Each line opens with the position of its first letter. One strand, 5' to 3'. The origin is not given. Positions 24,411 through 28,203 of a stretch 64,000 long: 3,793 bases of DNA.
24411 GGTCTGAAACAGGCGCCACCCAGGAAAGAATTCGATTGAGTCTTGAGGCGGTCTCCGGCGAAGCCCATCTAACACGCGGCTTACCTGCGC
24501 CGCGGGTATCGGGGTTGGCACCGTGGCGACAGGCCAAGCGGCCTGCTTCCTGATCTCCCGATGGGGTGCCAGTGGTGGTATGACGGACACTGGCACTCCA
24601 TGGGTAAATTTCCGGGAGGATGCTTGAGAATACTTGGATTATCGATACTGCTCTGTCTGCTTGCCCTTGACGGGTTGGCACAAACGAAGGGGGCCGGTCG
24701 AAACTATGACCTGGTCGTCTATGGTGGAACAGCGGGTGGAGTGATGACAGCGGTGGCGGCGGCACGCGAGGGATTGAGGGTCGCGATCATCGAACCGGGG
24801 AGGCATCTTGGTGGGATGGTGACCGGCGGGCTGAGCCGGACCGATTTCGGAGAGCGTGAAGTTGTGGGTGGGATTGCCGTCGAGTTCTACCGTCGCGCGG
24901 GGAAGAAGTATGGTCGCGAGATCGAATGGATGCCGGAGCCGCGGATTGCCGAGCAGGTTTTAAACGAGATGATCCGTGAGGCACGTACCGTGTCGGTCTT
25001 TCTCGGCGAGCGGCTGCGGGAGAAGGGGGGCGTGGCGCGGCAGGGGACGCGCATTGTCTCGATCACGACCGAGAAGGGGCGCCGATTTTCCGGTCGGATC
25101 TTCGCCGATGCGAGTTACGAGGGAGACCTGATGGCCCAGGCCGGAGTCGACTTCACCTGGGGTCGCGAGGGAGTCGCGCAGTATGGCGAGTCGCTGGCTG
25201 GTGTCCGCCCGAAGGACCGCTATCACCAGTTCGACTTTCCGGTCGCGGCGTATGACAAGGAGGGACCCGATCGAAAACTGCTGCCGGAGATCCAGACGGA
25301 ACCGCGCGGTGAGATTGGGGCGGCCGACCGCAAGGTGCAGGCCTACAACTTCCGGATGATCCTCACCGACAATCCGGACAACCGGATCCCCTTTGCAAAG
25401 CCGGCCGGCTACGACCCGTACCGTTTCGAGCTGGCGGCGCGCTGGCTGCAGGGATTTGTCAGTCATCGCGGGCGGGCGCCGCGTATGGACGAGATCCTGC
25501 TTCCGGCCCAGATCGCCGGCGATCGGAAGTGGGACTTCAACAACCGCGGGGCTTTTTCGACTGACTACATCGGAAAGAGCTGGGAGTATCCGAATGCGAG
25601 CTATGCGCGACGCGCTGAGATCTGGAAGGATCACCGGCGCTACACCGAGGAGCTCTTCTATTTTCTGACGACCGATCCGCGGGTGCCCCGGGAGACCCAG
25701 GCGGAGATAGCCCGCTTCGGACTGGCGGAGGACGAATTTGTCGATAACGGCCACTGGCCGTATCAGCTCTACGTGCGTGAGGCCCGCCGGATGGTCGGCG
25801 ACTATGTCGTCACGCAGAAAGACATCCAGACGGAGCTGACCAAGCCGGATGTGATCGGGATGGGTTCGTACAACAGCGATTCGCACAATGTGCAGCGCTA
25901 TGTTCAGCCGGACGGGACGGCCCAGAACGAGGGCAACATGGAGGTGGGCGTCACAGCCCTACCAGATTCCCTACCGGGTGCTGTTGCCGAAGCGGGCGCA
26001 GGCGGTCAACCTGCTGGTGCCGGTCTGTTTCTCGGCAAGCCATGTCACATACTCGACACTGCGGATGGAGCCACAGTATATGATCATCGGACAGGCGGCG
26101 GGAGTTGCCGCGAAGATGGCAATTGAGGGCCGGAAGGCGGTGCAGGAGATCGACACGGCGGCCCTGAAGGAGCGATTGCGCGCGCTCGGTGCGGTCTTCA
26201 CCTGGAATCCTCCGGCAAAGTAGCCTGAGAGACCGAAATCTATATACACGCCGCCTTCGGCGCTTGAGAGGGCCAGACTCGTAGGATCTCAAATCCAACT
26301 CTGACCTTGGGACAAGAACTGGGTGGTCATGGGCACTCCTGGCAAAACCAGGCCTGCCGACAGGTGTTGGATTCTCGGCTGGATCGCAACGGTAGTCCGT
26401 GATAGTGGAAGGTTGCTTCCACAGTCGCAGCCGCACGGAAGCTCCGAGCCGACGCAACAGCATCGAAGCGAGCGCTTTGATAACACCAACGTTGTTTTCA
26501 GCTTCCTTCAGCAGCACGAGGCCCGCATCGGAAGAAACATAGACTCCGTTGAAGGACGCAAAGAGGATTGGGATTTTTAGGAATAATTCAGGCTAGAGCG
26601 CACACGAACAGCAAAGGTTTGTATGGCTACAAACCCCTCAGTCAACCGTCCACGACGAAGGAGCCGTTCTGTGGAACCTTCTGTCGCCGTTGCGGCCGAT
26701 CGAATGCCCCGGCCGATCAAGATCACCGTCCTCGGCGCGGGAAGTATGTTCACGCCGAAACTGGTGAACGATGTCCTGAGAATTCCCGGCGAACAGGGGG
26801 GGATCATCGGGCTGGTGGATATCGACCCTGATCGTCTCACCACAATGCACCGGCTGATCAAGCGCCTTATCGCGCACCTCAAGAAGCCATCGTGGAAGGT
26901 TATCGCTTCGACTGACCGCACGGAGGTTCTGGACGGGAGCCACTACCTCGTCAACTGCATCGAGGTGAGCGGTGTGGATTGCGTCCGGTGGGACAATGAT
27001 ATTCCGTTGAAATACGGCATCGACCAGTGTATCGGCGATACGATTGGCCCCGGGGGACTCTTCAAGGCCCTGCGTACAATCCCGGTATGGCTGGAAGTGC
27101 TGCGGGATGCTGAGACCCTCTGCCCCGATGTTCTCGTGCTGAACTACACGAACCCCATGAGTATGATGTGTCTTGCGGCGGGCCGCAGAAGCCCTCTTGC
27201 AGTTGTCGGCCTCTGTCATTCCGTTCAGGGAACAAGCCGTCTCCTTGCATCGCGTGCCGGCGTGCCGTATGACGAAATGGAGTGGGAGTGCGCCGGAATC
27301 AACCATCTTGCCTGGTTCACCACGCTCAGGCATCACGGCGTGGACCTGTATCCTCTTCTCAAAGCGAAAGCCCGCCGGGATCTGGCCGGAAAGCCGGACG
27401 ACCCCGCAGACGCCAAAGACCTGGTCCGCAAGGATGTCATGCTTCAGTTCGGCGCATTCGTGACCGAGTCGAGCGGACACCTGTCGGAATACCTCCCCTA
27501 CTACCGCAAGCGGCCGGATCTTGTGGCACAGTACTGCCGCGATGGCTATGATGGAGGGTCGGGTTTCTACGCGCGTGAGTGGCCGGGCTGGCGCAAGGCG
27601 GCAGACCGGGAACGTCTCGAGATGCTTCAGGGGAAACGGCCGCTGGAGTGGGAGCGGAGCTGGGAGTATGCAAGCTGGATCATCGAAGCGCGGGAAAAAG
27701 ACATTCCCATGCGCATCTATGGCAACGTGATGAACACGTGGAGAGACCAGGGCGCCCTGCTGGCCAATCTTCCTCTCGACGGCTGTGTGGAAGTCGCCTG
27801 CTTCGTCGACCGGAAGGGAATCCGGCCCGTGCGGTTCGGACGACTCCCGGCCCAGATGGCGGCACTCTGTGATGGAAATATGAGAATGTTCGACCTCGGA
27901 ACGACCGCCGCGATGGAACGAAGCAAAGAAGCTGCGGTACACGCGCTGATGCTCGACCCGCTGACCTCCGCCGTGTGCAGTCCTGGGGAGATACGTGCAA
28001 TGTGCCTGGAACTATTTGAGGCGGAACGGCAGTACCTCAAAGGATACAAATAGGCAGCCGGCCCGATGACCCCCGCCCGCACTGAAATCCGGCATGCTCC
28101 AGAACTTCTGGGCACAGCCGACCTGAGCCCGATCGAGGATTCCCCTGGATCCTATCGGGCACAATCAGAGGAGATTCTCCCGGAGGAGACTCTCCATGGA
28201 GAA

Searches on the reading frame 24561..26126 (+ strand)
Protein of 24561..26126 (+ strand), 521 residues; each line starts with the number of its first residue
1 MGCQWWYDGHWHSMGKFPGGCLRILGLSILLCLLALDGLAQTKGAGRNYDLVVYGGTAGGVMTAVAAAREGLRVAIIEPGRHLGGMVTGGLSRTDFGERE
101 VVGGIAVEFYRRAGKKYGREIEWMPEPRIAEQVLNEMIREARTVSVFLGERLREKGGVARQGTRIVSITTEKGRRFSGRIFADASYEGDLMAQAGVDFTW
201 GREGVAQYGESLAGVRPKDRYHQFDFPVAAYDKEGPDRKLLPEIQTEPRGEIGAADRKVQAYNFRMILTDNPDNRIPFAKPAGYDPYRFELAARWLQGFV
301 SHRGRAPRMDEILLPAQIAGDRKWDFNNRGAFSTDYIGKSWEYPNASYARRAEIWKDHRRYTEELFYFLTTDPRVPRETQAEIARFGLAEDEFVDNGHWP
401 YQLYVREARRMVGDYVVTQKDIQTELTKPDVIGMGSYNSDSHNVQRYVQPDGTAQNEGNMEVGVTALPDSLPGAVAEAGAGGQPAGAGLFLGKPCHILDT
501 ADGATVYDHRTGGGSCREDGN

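Call 69: search_protein_families(library=pfam, proteins=[window:24561-26126:+], max_evalue=0.001)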
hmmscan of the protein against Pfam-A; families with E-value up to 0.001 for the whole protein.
window:24561-26126:+ (521 aa): 1 family
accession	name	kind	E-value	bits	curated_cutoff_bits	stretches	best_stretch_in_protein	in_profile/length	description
PF12831.13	FAD_oxidored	-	1.4e-75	255.7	27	1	50-461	1-338/416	FAD dependent oxidoreductase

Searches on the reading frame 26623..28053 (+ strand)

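Call 69: search_protein_families(library=pfam, proteins=[window:26623-28053:+], max_evalue=0.001)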
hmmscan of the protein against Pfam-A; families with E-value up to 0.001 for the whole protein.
window:26623-28053:+ (476 aa): 2 families
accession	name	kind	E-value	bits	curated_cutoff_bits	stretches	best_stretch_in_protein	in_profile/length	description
PF11975.13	Glyco_hydro_4C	-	1.1e-45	156.7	24.1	1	223-448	1-211/211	Family 4 glycosyl hydrolase C-terminal domain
PF02056.22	Glyco_hydro_4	-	1.7e-43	148.7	23.2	1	33-210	1-179/183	Family 4 glycosyl hydrolase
